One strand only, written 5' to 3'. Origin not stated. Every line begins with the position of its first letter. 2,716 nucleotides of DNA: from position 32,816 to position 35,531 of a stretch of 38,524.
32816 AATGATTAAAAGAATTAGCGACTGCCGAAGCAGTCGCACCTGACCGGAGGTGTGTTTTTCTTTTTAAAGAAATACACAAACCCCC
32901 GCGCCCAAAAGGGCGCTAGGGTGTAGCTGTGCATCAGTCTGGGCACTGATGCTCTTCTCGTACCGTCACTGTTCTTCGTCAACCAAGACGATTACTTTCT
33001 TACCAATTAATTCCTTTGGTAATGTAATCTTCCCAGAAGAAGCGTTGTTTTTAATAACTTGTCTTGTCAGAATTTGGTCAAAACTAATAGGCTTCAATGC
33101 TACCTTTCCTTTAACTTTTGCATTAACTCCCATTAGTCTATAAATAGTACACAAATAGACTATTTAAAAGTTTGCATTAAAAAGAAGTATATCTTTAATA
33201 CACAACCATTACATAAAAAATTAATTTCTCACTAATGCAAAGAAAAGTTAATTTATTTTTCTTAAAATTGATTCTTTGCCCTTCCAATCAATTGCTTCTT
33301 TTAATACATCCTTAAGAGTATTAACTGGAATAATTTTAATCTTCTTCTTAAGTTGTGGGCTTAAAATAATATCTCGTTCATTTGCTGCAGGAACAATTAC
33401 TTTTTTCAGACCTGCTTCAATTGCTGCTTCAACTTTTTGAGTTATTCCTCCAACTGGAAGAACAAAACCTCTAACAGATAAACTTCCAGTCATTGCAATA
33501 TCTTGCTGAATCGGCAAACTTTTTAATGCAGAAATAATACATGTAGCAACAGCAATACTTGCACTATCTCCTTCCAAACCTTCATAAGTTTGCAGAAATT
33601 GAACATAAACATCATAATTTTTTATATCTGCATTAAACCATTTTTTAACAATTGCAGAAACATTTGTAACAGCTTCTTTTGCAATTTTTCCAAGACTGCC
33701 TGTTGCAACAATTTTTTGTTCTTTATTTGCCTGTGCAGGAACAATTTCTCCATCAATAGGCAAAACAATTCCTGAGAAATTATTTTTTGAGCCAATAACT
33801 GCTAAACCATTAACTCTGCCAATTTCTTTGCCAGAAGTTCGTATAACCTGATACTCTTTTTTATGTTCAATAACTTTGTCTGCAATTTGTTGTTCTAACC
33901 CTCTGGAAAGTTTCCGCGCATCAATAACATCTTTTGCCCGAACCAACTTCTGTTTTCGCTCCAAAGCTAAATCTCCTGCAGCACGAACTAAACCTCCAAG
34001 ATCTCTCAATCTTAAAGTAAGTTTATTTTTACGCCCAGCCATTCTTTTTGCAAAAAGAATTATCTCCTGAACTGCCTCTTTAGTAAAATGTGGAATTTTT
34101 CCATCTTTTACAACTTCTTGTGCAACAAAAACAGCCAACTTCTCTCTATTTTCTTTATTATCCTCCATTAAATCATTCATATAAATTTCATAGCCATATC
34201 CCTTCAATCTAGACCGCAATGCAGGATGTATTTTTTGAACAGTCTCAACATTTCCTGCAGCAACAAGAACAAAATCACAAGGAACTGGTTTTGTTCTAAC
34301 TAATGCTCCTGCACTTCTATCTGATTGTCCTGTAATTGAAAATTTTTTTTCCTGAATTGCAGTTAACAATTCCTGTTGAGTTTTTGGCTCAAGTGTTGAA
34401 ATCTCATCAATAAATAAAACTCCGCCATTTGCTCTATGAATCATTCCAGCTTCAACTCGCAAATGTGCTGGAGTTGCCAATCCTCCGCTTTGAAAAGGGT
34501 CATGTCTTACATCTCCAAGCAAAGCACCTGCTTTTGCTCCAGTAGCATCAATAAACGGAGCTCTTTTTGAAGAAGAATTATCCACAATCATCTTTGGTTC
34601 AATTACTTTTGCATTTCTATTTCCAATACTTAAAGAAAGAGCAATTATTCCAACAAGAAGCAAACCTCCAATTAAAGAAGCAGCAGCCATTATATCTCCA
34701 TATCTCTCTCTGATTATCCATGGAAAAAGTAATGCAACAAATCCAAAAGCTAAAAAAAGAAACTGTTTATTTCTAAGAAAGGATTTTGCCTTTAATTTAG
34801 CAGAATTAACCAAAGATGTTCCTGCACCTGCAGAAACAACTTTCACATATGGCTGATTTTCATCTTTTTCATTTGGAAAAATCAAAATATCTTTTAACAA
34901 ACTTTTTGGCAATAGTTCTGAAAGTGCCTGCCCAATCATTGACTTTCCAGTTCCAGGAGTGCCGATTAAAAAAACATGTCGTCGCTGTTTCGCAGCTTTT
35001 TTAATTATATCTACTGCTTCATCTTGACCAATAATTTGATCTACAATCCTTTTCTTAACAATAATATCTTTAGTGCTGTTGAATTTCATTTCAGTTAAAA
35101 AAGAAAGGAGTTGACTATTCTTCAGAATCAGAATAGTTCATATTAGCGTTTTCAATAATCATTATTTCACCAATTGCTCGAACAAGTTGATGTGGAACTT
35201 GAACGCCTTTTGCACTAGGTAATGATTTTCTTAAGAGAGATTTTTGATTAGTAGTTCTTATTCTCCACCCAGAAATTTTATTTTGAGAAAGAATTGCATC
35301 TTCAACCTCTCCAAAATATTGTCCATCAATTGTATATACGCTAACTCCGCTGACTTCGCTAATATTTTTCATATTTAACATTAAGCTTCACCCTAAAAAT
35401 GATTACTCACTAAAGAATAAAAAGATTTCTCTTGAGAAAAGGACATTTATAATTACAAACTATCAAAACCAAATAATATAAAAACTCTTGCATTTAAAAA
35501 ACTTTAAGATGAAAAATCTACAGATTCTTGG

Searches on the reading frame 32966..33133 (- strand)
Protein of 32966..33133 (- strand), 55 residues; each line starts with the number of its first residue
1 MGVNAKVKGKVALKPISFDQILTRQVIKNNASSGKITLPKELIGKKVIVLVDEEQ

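Call 11: search_protein_families(library=pfam, proteins=[window:32966-33133:-], max_evalue=0.01)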
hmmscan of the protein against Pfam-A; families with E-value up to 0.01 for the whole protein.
window:32966-33133:- (55 aa): 1 family
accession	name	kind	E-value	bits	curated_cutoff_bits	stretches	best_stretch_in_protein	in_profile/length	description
PF09853.14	DUF2080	-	2e-05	24.7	21.5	1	25-51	20-46/50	Putative transposon-encoded protein (DUF2080)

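Call 12: find_homologous_proteins(query=window:32966-33133:-, max_evalue=0.001)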
Query window:32966-33133:- (55 aa): 5 proteins with E <= 0.001 among 5 candidates.
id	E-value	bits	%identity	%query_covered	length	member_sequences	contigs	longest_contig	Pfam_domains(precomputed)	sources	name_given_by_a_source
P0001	1.1e-25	104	100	100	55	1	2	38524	PF09853.15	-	-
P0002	1.4e-20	89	85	100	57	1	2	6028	-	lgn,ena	-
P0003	1.9e-20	88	81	98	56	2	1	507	-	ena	-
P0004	5.4e-20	87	82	100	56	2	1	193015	-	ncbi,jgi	-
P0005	1.1e-5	43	59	78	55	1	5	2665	PF09853.15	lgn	-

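Call 13: find_encoding_contigs(protein=P0004, flank=4000, max_places=4)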
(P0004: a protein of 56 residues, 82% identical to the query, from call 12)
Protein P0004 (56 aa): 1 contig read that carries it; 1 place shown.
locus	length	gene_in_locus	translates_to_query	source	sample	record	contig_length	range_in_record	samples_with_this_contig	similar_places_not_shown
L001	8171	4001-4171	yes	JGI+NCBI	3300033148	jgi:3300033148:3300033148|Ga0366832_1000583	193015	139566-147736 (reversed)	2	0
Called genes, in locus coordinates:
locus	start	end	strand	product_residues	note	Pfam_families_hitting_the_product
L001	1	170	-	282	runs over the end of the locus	-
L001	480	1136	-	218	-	PF01963:TraB_PrgY_gumN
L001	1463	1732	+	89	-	PF05239:PRC (weak)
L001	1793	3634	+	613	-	PF01078:Mg_chelatase, PF20030:bpMoxR (weak), PF00158:Sigma54_activat, PF07728:AAA_5 (weak), PF13654:AAA_32 (weak), PF20436:LonB_AAA-LID, PF05362:Lon_C, PF13541:ChlI, +4 more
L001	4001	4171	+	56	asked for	-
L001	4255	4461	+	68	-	-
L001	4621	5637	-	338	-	PF01137:RTC, PF05189:RTC_insert (weak)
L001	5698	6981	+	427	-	PF02403:Seryl_tRNA_N, PF00587:tRNA-synt_2b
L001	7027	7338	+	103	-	-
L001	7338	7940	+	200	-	PF00149:Metallophos, PF12850:Metallophos_2, PF14582:Metallophos_3 (faint)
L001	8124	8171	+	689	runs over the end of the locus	PF01751:Toprim, PF01131:Topoisom_bac, PF01396:Zn_ribbon_Top1 (weak)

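Call 14: find_encoding_contigs(protein=P0002, flank=4000, max_places=4)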
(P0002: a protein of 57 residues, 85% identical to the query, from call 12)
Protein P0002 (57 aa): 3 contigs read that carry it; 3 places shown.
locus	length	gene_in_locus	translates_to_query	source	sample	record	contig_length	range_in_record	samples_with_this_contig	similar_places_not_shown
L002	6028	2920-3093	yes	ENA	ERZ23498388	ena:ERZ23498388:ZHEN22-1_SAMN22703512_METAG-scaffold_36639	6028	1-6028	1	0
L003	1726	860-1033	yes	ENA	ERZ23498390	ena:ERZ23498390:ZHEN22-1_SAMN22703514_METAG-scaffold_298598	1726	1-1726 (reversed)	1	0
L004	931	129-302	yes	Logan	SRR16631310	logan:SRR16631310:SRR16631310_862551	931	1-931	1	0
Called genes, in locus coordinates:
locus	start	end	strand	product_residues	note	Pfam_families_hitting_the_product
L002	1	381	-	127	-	?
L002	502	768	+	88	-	PF05239:PRC (weak)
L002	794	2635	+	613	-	PF00493:MCM (faint), PF01078:Mg_chelatase (weak), PF20030:bpMoxR (weak), PF00158:Sigma54_activat, PF13654:AAA_32 (weak), PF20436:LonB_AAA-LID, PF05362:Lon_C, PF13541:ChlI, +3 more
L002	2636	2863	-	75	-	-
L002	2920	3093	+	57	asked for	-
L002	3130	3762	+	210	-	PF01553:Acyltransferase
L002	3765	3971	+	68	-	-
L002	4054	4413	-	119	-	-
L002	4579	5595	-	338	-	PF01137:RTC, PF05189:RTC_insert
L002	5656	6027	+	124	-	?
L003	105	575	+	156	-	PF05362:Lon_C, PF13541:ChlI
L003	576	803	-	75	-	-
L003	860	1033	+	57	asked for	-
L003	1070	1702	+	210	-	PF01553:Acyltransferase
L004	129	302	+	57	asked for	-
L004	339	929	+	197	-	?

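Call 15: find_encoding_contigs(protein=P0005, flank=4000, max_places=6)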
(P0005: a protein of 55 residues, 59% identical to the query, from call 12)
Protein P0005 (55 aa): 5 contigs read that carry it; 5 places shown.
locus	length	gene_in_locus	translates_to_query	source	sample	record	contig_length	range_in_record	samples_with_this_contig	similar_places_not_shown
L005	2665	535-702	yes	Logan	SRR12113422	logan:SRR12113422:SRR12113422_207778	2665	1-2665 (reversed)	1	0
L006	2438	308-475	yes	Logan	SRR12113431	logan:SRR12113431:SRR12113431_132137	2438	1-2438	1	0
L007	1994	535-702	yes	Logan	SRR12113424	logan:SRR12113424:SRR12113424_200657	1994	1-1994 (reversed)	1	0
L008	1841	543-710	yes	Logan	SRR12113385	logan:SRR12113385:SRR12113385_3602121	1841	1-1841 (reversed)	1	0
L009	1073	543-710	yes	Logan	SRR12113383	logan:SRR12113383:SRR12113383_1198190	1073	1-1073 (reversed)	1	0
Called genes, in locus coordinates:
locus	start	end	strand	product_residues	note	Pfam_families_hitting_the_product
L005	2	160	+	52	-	?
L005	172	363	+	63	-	-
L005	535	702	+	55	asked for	PF09853:DUF2080 (weak)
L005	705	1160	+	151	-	-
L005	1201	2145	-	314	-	-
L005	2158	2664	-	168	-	?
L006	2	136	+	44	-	?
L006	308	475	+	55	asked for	PF09853:DUF2080 (weak)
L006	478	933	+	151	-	-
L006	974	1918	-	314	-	-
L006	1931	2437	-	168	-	?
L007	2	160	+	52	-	?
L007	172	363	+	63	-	-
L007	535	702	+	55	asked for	PF09853:DUF2080 (weak)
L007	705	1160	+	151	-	-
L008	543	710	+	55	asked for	PF09853:DUF2080 (weak)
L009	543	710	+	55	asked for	PF09853:DUF2080 (weak)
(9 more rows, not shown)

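Call 22: find_encoding_contigs(protein=P0003, flank=4000, max_places=4)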
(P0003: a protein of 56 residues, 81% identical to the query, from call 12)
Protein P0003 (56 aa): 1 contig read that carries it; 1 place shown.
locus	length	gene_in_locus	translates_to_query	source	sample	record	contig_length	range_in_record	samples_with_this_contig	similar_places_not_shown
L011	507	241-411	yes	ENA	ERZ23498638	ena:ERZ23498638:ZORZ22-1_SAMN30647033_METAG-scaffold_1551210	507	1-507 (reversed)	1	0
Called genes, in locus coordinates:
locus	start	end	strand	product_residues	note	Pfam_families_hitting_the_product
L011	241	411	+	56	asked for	-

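Call 26: search_protein_families(library=ncbifam, proteins=[window:32966-33133:-], max_evalue=1)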
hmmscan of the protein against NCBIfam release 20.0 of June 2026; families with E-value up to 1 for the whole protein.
window:32966-33133:- (55 aa): 1 family
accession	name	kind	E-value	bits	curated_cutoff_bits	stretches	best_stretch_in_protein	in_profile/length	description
NF033496.0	DUF2080_fam_acc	subfamily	4.2e-06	26.2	22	1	32-49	13-30/34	DUF2080 family transposase-associated protein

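Call 27: search_protein_families(library=padloc, proteins=[window:32966-33133:-], max_evalue=1)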
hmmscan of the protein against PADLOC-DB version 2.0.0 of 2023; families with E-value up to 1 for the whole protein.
window:32966-33133:- (55 aa): 0 families

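Call 42: search_protein_families(library=phrogs, proteins=[window:32966-33133:-], max_evalue=1)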
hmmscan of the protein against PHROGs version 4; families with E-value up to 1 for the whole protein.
window:32966-33133:- (55 aa): 1 family
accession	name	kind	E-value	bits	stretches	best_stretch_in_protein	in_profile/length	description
phrog_33490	-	unknown function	0.3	11.4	1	6-47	190-229/278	-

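Call 81: search_dna_similar(query=window:32969-33133:-, collection=plasmids, mode=protein, max_evalue=0.1, max_rows=15)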
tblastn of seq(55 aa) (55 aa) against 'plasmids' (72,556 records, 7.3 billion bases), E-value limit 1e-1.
No match.

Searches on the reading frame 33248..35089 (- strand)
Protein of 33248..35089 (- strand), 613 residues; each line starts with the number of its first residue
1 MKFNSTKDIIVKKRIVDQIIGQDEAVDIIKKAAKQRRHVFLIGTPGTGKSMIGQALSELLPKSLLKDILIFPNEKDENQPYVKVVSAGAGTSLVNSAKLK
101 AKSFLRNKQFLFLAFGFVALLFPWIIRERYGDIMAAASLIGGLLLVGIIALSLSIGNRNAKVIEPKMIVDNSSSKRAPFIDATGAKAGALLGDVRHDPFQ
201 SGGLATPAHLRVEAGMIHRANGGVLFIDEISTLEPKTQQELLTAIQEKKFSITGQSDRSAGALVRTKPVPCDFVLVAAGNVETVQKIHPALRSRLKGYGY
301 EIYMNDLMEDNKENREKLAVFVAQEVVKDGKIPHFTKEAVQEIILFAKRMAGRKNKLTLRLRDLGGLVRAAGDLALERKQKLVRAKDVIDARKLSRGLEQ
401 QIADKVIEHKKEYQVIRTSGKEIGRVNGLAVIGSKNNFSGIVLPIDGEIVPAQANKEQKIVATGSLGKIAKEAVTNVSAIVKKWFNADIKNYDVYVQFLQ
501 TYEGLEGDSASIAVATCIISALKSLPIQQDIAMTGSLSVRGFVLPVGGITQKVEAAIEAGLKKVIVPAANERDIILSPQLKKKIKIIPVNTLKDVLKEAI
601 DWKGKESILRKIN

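Call 11: search_protein_families(library=pfam, proteins=[window:33248-35089:-], max_evalue=0.01)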
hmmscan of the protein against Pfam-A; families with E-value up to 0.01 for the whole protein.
window:33248-35089:- (613 aa): 21 families
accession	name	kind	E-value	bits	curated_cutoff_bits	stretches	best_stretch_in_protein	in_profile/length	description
PF05362.19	Lon_C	-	7.6e-31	107.7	21.1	1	419-600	23-203/205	Lon protease (S16) C-terminal proteolytic domain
PF00158.32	Sigma54_activat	-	1.2e-14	54.8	20.2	1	213-258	85-130/168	Sigma-54 interaction domain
PF01078.27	Mg_chelatase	-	2.4e-13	50.4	20.3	2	17-67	3-53/207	Magnesium chelatase, subunit ChlI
PF07728.20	AAA_5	-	4.6e-13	49.8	22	2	216-295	65-139/139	AAA domain (dynein-related subfamily)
PF20436.4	LonB_AAA-LID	-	4.3e-10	39.9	22.4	1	334-392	1-59/65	Archaeal LonB, AAA+ ATPase LID domain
PF13541.12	ChlI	-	1.5e-08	35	27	1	456-570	8-121/121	Subunit ChlI of Mg-chelatase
PF20030.5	bpMoxR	-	1e-07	31.7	27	1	11-60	6-55/205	MoxR domain in the MoxR-vWA-beta-propeller ternary systems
PF00493.29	MCM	-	1.1e-07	31.6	23.3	1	174-253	81-153/224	MCM P-loop domain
PF13654.12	AAA_32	-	1.4e-07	32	21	1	176-285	2-113/133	LonB-like, AAA domain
PF14532.12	Sigma54_activ_2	-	1.8e-07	31.9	25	0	215-249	63-97/138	Sigma-54 interaction domain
PF00004.35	AAA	-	1.5e-06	29.2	21.2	0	219-295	55-123/131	ATPase family associated with various cellular activities (AAA)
PF05496.18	RuvB_N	-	9.1e-06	25.9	27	0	15-58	5-55/159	Holliday junction DNA helicase RuvB P-loop domain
PF07726.17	AAA_3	-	6e-05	23.4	27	0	223-257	64-98/131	ATPase family associated with various cellular activities (AAA)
PF13245.12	AAA_19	-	6.7e-05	23.5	25.1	0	31-62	6-37/134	AAA domain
PF13401.12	AAA_22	-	0.00024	21.8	27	1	35-76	4-33/130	AAA domain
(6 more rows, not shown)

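Call 33: find_related_loci(query=window:33248-35089:-, collection=genome_contigs, flank=4000)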
Query window:33248-35089:- (613 aa) in genome_contigs; peptide patterns used: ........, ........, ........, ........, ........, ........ (x = any residue, [..] = any of these).
356 stretches matched a pattern; 304 encode a relative of the query (tblastn E <= 1e-3); the best 80 are kept; 80 distinct loci.
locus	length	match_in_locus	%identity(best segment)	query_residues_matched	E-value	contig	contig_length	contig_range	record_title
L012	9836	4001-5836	78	1-612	0e+0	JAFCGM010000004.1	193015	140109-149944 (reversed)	Candidatus Pacearchaeota archaeon isolate Meg22_810_Bin_162 Meg22_810_Bin_162_scaffold_582, whole genome shotgun sequenc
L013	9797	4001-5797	68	1-599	0e+0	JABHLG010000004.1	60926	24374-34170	MAG: Candidatus Woesearchaeota archaeon isolate SI037S2_bin39 k141_228788, whole genome shotgun sequence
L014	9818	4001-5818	67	1-602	0e+0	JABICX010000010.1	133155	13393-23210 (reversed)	MAG: Candidatus Woesearchaeota archaeon isolate SI048_bin60 k141_805402, whole genome shotgun sequence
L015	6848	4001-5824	66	1-612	0e+0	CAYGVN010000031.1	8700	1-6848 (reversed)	MAG TPA_asm: Candidatus Woesearchaeota archaeon isolate ERP119294_co1_40 genome assembly, contig: NODE_11508_length_8700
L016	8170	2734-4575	64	2-612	0e+0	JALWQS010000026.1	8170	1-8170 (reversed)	MAG: Candidatus Woesearchaeota archaeon isolate M2_metabat1_scaf2bin.081 M2_NODE_13769_length_8170_cov_2.339799, whole g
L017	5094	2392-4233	63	1-612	0e+0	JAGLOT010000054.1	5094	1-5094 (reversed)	MAG: Nanoarchaeota archaeon isolate RS_7_50 ROV157_7.bin.50.fa_54, whole genome shotgun sequence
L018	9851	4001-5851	64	1-612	0e+0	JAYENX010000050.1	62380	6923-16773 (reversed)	MAG: Nanoarchaeota archaeon isolate MAG044 MAG044_50, whole genome shotgun sequence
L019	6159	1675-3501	62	1-607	0e+0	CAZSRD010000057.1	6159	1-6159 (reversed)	MAG TPA_asm: uncultured Methanosarcinales archaeon isolate SRP178699_co1_479 genome assembly, contig: NODE_18673_length_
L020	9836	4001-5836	63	1-612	0e+0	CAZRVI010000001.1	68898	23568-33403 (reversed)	MAG TPA_asm: Candidatus Woesearchaeota archaeon isolate binchicken_co19_483 genome assembly, contig: NODE_348_length_688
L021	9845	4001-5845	64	1-612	0e+0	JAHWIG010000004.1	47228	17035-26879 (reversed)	MAG: Candidatus Woesearchaeota archaeon isolate Yap5000.bin1.9 contig_251, whole genome shotgun sequence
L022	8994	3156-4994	62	2-612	0e+0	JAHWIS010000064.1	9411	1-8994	MAG: Candidatus Woesearchaeota archaeon isolate YT3_319 k127_28824218, whole genome shotgun sequence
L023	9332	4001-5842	62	1-612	0e+0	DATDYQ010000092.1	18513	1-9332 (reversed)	MAG TPA_asm: Candidatus Nanoarchaeia archaeon isolate SMAG_U8169 k141_258450, whole genome shotgun sequence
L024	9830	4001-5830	62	5-612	0e+0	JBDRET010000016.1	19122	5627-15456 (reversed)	MAG: Candidatus Woesearchaeota archaeon isolate MEGAHIT-group-1.33 k141_154781, whole genome shotgun sequence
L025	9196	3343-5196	62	3-612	0e+0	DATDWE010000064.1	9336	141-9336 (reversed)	MAG TPA_asm: Candidatus Nanoarchaeia archaeon isolate SMAG_U8102 k141_338868, whole genome shotgun sequence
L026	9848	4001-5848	63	1-612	0e+0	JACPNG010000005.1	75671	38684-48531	MAG: Candidatus Woesearchaeota archaeon isolate NC_groundwater_569_Ag_S-0.1um_31_12 S35_SO-1_scaffold_72595, whole genom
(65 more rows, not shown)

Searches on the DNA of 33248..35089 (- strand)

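Call 74: search_rna_families(sources=[L088, L086, L035, L058, L061, L053, L068, L073, L085, L037, L019, L012, L028], threshold=gathering)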
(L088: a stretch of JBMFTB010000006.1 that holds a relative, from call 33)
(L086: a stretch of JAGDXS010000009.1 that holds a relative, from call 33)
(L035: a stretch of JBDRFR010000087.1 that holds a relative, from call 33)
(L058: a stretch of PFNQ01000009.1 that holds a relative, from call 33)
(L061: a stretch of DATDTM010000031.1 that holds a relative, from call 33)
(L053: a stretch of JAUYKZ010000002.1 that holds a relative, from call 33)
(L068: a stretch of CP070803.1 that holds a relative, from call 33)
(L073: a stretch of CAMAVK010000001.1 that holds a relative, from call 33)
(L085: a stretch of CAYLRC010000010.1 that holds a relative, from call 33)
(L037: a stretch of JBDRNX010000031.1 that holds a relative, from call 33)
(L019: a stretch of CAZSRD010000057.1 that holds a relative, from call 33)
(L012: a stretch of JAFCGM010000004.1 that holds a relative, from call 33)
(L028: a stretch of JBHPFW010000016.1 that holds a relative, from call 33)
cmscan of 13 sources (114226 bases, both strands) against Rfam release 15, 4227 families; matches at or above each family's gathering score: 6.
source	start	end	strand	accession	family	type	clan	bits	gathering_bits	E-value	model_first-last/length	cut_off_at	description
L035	3687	5053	-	RF02540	LSU_rRNA_archaea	Gene; rRNA;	CL00112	1259.3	50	0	1622-2987/2987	5'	Archaeal large subunit ribosomal RNA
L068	3239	3725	-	RF01959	SSU_rRNA_archaea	Gene; rRNA;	CL00111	418.4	50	3.7e-120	4-496/1478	no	Archaeal small subunit ribosomal RNA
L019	5748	6159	-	RF02540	LSU_rRNA_archaea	Gene; rRNA;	CL00112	385.2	50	4.5e-118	2572-2987/2987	5'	Archaeal large subunit ribosomal RNA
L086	8008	8131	+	RF00001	5S_rRNA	Gene; rRNA;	CL00113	95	38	4.4e-19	1-120/120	no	5S ribosomal RNA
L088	7995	8118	+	RF00001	5S_rRNA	Gene; rRNA;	CL00113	94.8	38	5.1e-19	1-120/120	no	5S ribosomal RNA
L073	2182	2272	+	RF00005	tRNA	Gene; tRNA;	CL00001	56.4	29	3.1e-09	1-71/71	no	tRNA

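Call 76: search_rna_families(sources=[L058, L061, L053, L085], threshold=evalue, max_evalue=1)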
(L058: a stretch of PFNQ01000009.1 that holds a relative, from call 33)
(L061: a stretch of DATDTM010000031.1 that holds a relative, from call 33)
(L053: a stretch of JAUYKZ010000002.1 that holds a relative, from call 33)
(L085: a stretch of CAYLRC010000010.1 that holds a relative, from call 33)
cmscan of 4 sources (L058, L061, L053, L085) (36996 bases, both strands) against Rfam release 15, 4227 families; matches with E-value up to 1: 0.
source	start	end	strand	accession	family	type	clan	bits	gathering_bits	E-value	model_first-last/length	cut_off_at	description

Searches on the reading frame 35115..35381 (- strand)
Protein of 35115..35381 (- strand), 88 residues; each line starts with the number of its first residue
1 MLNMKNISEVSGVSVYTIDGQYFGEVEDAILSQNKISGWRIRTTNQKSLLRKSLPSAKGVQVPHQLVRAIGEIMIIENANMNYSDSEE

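Call 11: search_protein_families(library=pfam, proteins=[window:35115-35381:-], max_evalue=0.01)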
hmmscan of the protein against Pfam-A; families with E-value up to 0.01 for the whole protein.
window:35115-35381:- (88 aa): 1 family
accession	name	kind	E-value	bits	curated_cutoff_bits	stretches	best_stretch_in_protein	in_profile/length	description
PF05239.21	PRC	-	9.3e-06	26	21.2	1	4-78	3-73/78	PRC-barrel domain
